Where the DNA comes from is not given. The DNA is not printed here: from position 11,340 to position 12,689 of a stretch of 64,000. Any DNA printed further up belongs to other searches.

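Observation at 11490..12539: Eukaryote-type sterol 24-C-methyltransferase (ERG6/SMT) homolog in a bacterial genome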

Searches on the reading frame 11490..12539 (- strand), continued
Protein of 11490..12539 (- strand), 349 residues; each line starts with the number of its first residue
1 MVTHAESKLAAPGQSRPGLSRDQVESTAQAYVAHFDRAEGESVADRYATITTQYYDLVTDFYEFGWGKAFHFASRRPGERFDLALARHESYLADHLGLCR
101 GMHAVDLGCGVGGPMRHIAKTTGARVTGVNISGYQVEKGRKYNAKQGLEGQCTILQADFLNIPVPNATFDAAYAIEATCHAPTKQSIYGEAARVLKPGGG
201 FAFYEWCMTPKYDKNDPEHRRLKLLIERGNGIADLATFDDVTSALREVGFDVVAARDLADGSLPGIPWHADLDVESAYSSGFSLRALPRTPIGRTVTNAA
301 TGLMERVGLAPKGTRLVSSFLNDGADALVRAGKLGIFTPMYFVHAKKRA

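Call 42: find_homologous_proteins(query=P0206, max_evalue=1e-30)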
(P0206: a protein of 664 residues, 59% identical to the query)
Query P0206 (664 aa): 2274 proteins with E <= 1e-30 among 8000 candidates; the best 120 are listed.
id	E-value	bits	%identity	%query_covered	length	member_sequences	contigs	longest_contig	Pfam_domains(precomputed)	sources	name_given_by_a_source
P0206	0.0e+0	1547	100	100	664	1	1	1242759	PF07678.21,PF13243.13,PF00432.28,PF13249.13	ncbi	ncbi:MAG: 2,3-oxidosqualene cyclase [Minicystis sp.]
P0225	0.0e+0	1249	81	99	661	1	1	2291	PF07678.21,PF13243.13,PF00432.28,PF13249.13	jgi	jgi:lanosterol synthase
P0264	0.0e+0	1206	78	99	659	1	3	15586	PF07678.21,PF13243.13,PF00432.28,PF13249.13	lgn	-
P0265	0.0e+0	1203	80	97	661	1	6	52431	PF07678.21,PF13243.13,PF00432.28,PF13249.13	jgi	jgi:lanosterol synthase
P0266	0.0e+0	1166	76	99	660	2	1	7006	PF07678.21,PF13243.13,PF00432.28,PF13249.13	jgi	jgi:squalene/oxidosqualene cyclase-like protein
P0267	0.0e+0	1138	75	99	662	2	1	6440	PF07678.21,PF13243.13,PF00432.28,PF13249.13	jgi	-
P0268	0.0e+0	1135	75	98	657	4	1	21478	PF07678.21,PF13243.13,PF00432.28,PF13249.13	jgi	jgi:lanosterol synthase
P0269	0.0e+0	1135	74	99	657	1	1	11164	PF07678.21,PF13243.13,PF00432.28,PF13249.13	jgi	jgi:lanosterol synthase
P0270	0.0e+0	1116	73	98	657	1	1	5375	PF07678.21,PF13243.13,PF00432.28,PF13249.13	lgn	-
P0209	0.0e+0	1116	75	96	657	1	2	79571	PF13243.13,PF00432.28,PF13249.13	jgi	jgi:lanosterol synthase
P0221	0.0e+0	1104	73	99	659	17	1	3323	PF07678.21,PF13243.13,PF00432.28,PF13249.13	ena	-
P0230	0.0e+0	1081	71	97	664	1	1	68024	PF07678.21,PF13243.13,PF00432.28,PF13249.13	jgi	jgi:lanosterol synthase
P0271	0.0e+0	1056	70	98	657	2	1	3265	PF07678.21,PF13243.13,PF00432.28,PF13249.13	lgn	-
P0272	0.0e+0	1055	69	99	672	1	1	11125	PF07678.21,PF13243.13,PF00432.28,PF13249.13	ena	-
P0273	0.0e+0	1051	69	98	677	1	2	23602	PF13243.13,PF13249.13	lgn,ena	-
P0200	1.0e-258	879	58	97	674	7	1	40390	PF07678.21,PF13243.13,PF00432.28,PF13249.13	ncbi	-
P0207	1.2e-255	868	57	97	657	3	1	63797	PF07678.21,PF13243.13,PF00432.28,PF13249.13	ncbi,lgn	-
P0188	9.7e-252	856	58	96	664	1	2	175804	PF07678.21,PF13243.13,PF00432.28,PF13249.13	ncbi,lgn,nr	ncbi:MAG: 2,3-oxidosqualene cyclase [Myxococcales bacterium]|nr:2,3-oxidosqualene cyclase [Myxococco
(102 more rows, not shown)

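Call 48: find_encoding_contigs(protein=P0007, flank=10000, max_places=5)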
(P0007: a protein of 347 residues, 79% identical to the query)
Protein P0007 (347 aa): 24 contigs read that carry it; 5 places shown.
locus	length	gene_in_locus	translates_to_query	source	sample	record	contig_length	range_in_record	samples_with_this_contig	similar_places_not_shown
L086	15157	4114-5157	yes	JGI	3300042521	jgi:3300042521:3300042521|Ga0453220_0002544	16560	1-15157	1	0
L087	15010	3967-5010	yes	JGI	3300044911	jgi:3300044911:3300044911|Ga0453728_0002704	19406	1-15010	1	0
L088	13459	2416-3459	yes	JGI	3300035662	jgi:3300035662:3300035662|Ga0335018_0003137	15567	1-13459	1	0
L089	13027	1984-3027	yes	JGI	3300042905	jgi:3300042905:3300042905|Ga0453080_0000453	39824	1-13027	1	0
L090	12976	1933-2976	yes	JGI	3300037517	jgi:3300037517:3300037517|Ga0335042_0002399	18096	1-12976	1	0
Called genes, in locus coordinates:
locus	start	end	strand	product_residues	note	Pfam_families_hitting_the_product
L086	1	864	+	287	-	?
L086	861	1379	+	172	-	-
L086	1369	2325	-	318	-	PF01553:Acyltransferase, PF16076:Acyltransf_C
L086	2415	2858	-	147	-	-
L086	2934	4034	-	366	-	-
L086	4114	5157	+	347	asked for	PF02353:CMAS, PF13489:Methyltransf_23, PF01209:Ubie_methyltran, PF13847:Methyltransf_31, PF08241:Methyltransf_11, PF08242:Methyltransf_12, PF13649:Methyltransf_25, PF08498:Sterol_MT_C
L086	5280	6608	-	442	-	PF28492:Beta_helix_4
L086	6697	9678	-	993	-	PF13620:CarboxypepD_reg (weak), PF07715:Plug, PF00593:TonB_dep_Rec_b-barrel, PF14905:OMP_b-brl_3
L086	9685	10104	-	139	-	PF02472:ExbD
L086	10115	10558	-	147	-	PF02472:ExbD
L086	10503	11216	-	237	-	PF01618:MotA_ExbB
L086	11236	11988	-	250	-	PF03544:TonB_C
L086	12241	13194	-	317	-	PF20511:PMI_typeI_cat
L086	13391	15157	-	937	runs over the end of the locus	-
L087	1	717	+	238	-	?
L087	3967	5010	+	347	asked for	PF02353:CMAS, PF13489:Methyltransf_23, PF01209:Ubie_methyltran, PF13847:Methyltransf_31, PF08241:Methyltransf_11, PF08242:Methyltransf_12, PF13649:Methyltransf_25, PF08498:Sterol_MT_C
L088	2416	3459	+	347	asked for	PF02353:CMAS, PF13489:Methyltransf_23, PF01209:Ubie_methyltran, PF13847:Methyltransf_31, PF08241:Methyltransf_11, PF08242:Methyltransf_12, PF13649:Methyltransf_25, PF08498:Sterol_MT_C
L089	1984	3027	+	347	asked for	PF02353:CMAS, PF13489:Methyltransf_23, PF01209:Ubie_methyltran, PF13847:Methyltransf_31, PF08241:Methyltransf_11, PF08242:Methyltransf_12, PF13649:Methyltransf_25, PF08498:Sterol_MT_C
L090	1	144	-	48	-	?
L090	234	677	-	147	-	-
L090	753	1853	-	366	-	-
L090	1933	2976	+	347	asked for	PF02353:CMAS, PF13489:Methyltransf_23, PF01209:Ubie_methyltran, PF13847:Methyltransf_31, PF08241:Methyltransf_11, PF08242:Methyltransf_12, PF13649:Methyltransf_25, PF08498:Sterol_MT_C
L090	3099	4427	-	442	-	PF28492:Beta_helix_4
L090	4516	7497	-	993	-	PF13620:CarboxypepD_reg (weak), PF07715:Plug, PF00593:TonB_dep_Rec_b-barrel, PF14905:OMP_b-brl_3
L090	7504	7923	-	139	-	PF02472:ExbD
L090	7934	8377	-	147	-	PF02472:ExbD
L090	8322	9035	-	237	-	PF01618:MotA_ExbB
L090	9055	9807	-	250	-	PF03544:TonB_C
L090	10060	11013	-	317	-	PF20511:PMI_typeI_cat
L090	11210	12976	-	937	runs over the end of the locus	-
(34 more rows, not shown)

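Call 49: find_encoding_contigs(protein=P0019, flank=10000, max_places=2)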
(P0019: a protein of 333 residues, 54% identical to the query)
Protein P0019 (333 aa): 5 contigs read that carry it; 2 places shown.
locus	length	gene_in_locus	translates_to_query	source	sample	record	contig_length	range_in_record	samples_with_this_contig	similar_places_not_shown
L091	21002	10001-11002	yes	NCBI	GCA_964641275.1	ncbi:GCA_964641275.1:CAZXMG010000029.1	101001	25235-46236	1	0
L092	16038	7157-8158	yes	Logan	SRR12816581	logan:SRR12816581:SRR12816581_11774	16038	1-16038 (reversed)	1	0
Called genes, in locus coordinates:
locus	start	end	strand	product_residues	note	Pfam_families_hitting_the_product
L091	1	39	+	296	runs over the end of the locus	-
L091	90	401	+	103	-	-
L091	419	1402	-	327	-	PF00106:adh_short, PF01370:Epimerase (weak), PF08659:KR (weak), PF13561:adh_short_C2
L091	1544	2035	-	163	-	-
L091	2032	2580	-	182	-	-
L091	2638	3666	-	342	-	PF00180:Iso_dh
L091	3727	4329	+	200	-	PF01327:Pep_deformylase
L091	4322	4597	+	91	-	-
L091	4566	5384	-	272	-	-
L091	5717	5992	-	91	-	PF07691:PA14 (weak)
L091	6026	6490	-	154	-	-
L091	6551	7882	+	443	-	PF00696:AA_kinase, PF13840:ACT_7 (faint), PF22468:ACT_9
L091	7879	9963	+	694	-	PF00596:Aldolase_II, PF00106:adh_short, PF01370:Epimerase (weak), PF08659:KR, PF13561:adh_short_C2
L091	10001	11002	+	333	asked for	PF02353:CMAS, PF01209:Ubie_methyltran (weak), PF13489:Methyltransf_23, PF13847:Methyltransf_31, PF08241:Methyltransf_11, PF08242:Methyltransf_12, PF13649:Methyltransf_25, PF08498:Sterol_MT_C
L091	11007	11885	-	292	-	PF00188:CAP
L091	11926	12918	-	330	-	PF00069:Pkinase, PF03109:ABC1 (faint), PF07714:PK_Tyr_Ser-Thr, PF01636:APH (faint)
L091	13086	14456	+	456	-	PF11617:Cu-binding_MopE (weak)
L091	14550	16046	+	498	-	PF01564:Spermine_synth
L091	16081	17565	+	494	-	PF14803:Zn_ribbon_Nudix (faint), PF13785:DUF4178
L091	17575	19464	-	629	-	PF00069:Pkinase, PF07714:PK_Tyr_Ser-Thr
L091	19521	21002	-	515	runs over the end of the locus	PF20434:BD-FAE (faint), PF02129:Peptidase_S15, PF00561:Abhydrolase_1 (weak), PF12146:Hydrolase_4, PF12697:Abhydrolase_6, PF00326:Peptidase_S9 (weak), PF07859:Abhydrolase_3 (weak)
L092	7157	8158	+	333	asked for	PF02353:CMAS, PF01209:Ubie_methyltran (weak), PF13489:Methyltransf_23, PF13847:Methyltransf_31, PF08241:Methyltransf_11, PF08242:Methyltransf_12, PF13649:Methyltransf_25, PF08498:Sterol_MT_C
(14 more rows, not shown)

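Call 69: predict_structure(alignment_id=A1)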
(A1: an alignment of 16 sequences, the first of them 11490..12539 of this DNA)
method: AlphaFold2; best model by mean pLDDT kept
length: 349 residues; sequences in the alignment: 16
mean_pLDDT: 84.2   pTM: 0.84
mean pLDDT of the five models: 84.2, 84.1, 83.8, 83.1, 79.6
residues with pLDDT >= 90: 168; 70-90: 126; 50-70: 38; < 50: 17
segments of 3 or more residues with pLDDT < 50: 1-15
pLDDT, mean of each block of 10 residues (from residue 1): 33 56 92 86 85 85 57 78 88 96 91 83 95 87 94 93 97 84 93 98 90 92 92 90 97 91 71 59 62 82 86 89 90 90 96
secondary structure, 60 per line:
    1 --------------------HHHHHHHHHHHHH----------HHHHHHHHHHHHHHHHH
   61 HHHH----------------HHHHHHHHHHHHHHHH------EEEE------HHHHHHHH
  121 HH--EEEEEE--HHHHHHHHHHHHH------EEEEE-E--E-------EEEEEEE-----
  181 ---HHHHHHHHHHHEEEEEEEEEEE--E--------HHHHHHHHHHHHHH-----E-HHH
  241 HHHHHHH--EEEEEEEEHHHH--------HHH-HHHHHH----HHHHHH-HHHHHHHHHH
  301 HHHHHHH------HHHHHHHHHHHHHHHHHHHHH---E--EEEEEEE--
elements in order: H21-33 H44-64 H81-96 E103-106 H113-122 E125-130 H133-145 E152-156 E169-175 H184-194 E195-205 H217-230 H238-247 E250-257 H258-261 H274-279 H284-289 H291-307 H314-334 E341-347

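Call 72: fold_search(model_id=the predicted structure, library=pdb)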
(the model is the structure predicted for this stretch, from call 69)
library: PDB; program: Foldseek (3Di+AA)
matches with E <= 10: 1931; with E <= 0.001: 1342
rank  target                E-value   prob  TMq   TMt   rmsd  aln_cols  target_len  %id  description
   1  5gm1_E                4.0e-18  1.00  0.57  0.70  14.1       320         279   23  Crystal structure of methyltransferase TleD complexed with SAH (released 2016-09-28)
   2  5gm1_B                6.9e-18  1.00  0.54  0.65  11.7       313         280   22  Crystal structure of methyltransferase TleD complexed with SAH (released 2016-09-28)
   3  4pne_A                8.2e-18  1.00  0.60  0.76   4.1       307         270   20  Crystal Structure of the [4+2]-Cyclase SpnF (released 2015-02-18)
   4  5gm1_K                1.2e-17  1.00  0.55  0.67  11.7       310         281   22  Crystal structure of methyltransferase TleD complexed with SAH (released 2016-09-28)
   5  6uv6_C                1.3e-17  1.00  0.62  0.80   4.3       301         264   22  AtmM with bound rebeccamycin analogue (released 2020-11-25)
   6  6uv6_A                1.4e-17  1.00  0.61  0.78   4.6       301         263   20  AtmM with bound rebeccamycin analogue (released 2020-11-25)
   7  8zc8_B                2.0e-17  1.00  0.63  0.77   4.4       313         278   20  The structure of MitM and mitomycin A with SAH in mitomycin (released 2024-11-27)
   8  4pne_B                3.3e-17  1.00  0.59  0.74   4.7       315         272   20  Crystal Structure of the [4+2]-Cyclase SpnF (released 2015-02-18)
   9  5gm2_N                3.3e-17  1.00  0.55  0.68  14.1       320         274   22  Crystal structure of methyltransferase TleD complexed with SAH and teleocidin A1 (released 2016-09-28)
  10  5gm1_C                3.7e-17  1.00  0.53  0.65  14.6       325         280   22  Crystal structure of methyltransferase TleD complexed with SAH (released 2016-09-28)
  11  3bus_B                4.2e-17  1.00  0.57  0.80   4.4       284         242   22  Crystal Structure of RebM (released 2008-03-25)
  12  5gm2_G                4.4e-17  1.00  0.53  0.68   8.7       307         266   22  Crystal structure of methyltransferase TleD complexed with SAH and teleocidin A1 (released 2016-09-28)
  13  6uvq_A                5.2e-17  1.00  0.59  0.79   4.4       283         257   21  Crystal structure of Apo AtmM (released 2020-11-25)
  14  8zc7_B                6.5e-17  1.00  0.57  0.72   5.7       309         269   21  Crystallographic analysis of MitM, which catalyzes the post-mitosane modification in mitomycin biosynthesis (released 2024-11-27)
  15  5gm2_B                7.3e-17  1.00  0.54  0.65  14.9       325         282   21  Crystal structure of methyltransferase TleD complexed with SAH and teleocidin A1 (released 2016-09-28)
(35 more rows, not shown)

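Call 73: search_protein_families(library=pfam, proteins=[L033:11030-14569:-, L061:11119-14628:-, L008:7800-10007:+, L008:5088-6635:+], max_evalue=0.00001)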
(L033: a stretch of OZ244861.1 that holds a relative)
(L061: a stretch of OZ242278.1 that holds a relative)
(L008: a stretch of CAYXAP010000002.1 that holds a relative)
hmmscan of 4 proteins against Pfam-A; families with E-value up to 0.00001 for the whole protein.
L033:11030-14569:- (1180 aa): 7 families
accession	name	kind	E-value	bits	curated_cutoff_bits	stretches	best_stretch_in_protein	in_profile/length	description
PF13243.12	SQHop_cyclase_C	-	1.5e-60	205.3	26.1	1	848-1172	2-318/319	Squalene-hopene cyclase C-terminal domain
PF13249.12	SQHop_cyclase_N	-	9.6e-51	173.1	26.2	1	544-837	2-290/291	Squalene-hopene cyclase N-terminal domain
PF08491.16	SE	-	1.1e-23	84.2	20.1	1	216-415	5-221/276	Squalene epoxidase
PF01494.25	FAD_binding_3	-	2.4e-21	76.8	22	1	71-369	2-315/349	FAD binding domain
PF01266.30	DAO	-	1.1e-06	28.9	27.9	1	72-117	1-49/353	FAD dependent oxidoreductase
PF07678.20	TED_complement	-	4e-06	26.6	22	0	1063-1131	115-188/312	A-macroglobulin TED domain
PF13450.12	NAD_binding_8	-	6e-06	26.9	21.9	0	75-105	1-31/68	NAD(P)-binding Rossmann-like domain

L061:11119-14628:- (1170 aa): 6 families
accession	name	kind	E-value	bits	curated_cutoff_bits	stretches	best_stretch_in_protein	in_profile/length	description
PF13243.12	SQHop_cyclase_C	-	1.2e-55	189.2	26.1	1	824-1148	2-318/319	Squalene-hopene cyclase C-terminal domain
PF13249.12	SQHop_cyclase_N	-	2.3e-49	168.6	26.2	1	520-813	2-290/291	Squalene-hopene cyclase N-terminal domain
PF08491.16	SE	-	7e-23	81.5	20.1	1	195-427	6-254/276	Squalene epoxidase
PF01494.25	FAD_binding_3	-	8.7e-20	71.7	22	1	49-348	2-315/349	FAD binding domain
PF13450.12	NAD_binding_8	-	6.7e-06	26.7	21.9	0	53-87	1-35/68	NAD(P)-binding Rossmann-like domain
PF01266.30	DAO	-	8.3e-06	26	27.9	1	50-93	1-47/353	FAD dependent oxidoreductase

L008:7800-10007:+ (736 aa): 3 families
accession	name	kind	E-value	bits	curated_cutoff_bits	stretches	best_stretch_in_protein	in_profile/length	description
PF13249.12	SQHop_cyclase_N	-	1.5e-53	182.3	26.2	1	62-358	4-290/291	Squalene-hopene cyclase N-terminal domain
PF13243.12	SQHop_cyclase_C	-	8.4e-49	166.7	26.1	1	369-710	2-318/319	Squalene-hopene cyclase C-terminal domain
PF00432.27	Prenyltrans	-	7.8e-07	29.2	26.5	0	463-673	46-211/304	Prenyltransferase alpha-alpha toroid domain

L008:5088-6635:+ (516 aa): 2 families
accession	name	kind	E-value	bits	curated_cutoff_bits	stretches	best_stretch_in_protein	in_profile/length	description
PF00355.32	Rieske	-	8.2e-22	77.4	20.3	1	166-244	2-80/88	Rieske [2Fe-2S] domain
PF19112.6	VanA_C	-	6.6e-14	52.9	23.5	1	304-491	1-192/193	Vanillate O-demethylase oxygenase C-terminal domain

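Call 74: search_protein_families(library=ncbifam, proteins=[L008:5088-6635:+, L012:7601-8809:-], max_evalue=0.00001)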
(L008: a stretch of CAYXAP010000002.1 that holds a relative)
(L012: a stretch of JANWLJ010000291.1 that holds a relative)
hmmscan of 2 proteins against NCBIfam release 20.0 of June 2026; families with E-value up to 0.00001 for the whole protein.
L008:5088-6635:+ (516 aa): 9 families
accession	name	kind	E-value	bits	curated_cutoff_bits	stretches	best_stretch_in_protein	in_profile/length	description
NF052579.1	BetMthstMoxSdmAMthl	equivalog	1.6e-123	412.1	600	1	151-489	3-343/351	4beta-methylsterol monooxygenase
NF058607.1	GlBtMonoOxGbcA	equivalog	4.5e-10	38.5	670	1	182-272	73-163/420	glycine betaine monooxygenase oxygenase subunit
NF007422.0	PRK09965.1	equivalog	5e-09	36.1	113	1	175-234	12-69/106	bifunctional 3-phenylpropionate/cinnamic acid dioxygenase ferredoxin subunit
TIGR03228.1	anthran_1_2_A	equivalog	4.6e-08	32.2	671.9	1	165-242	39-117/438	anthranilate 1,2-dioxygenase large subunit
NF041683.1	ant_diox_AndAb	equivalog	7.8e-08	32.5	150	1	166-230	2-65/100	anthranilate 1,2-dioxygenase ferredoxin subunit AndAb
NF042946.1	3PPDioc_HcaE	equivalog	2.4e-07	30.1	830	1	188-244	62-119/450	3-phenylpropionate/cinnamic acid dioxygenase subunit alpha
TIGR02377.1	MocE_fam_FeS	subfamily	3.5e-07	30.2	136.15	1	173-252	9-89/101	MocE family 2Fe-2S type ferredoxin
TIGR03229.1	benzo_1_2_benA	equivalog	6.5e-07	28.6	780.95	1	172-242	45-117/433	benzoate 1,2-dioxygenase large subunit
NF041684.1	ant_diox_AndAc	equivalog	1.5e-06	27.1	750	1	165-244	46-127/418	anthranilate 1,2-dioxygenase large subunit AndAc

L012:7601-8809:- (403 aa): 9 families
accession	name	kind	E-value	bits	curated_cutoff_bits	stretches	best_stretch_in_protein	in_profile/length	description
NF052579.1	BetMthstMoxSdmAMthl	equivalog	1.6e-126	422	600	1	56-402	3-348/351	4beta-methylsterol monooxygenase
NF042946.1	3PPDioc_HcaE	equivalog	5.1e-09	35.7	830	1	81-150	50-120/450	3-phenylpropionate/cinnamic acid dioxygenase subunit alpha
NF058607.1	GlBtMonoOxGbcA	equivalog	1.7e-08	33.3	670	1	86-176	72-164/420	glycine betaine monooxygenase oxygenase subunit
TIGR03228.1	anthran_1_2_A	equivalog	1.4e-07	30.6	671.9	1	72-147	41-117/438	anthranilate 1,2-dioxygenase large subunit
NF041684.1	ant_diox_AndAc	equivalog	1.7e-07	30.2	750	1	92-149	69-127/418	anthranilate 1,2-dioxygenase large subunit AndAc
TIGR03229.1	benzo_1_2_benA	equivalog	1.9e-07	30.3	780.95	1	88-148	57-118/433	benzoate 1,2-dioxygenase large subunit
NF007422.0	PRK09965.1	equivalog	2.3e-07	30.8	113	1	80-148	12-79/106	bifunctional 3-phenylpropionate/cinnamic acid dioxygenase ferredoxin subunit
TIGR02378.1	nirD_assim_sml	equivalog_domain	4.1e-06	26.9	74.65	1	71-147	2-84/105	nitrite reductase small subunit NirD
NF041683.1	ant_diox_AndAb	equivalog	5.6e-06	26.5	150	1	71-137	2-67/100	anthranilate 1,2-dioxygenase ferredoxin subunit AndAb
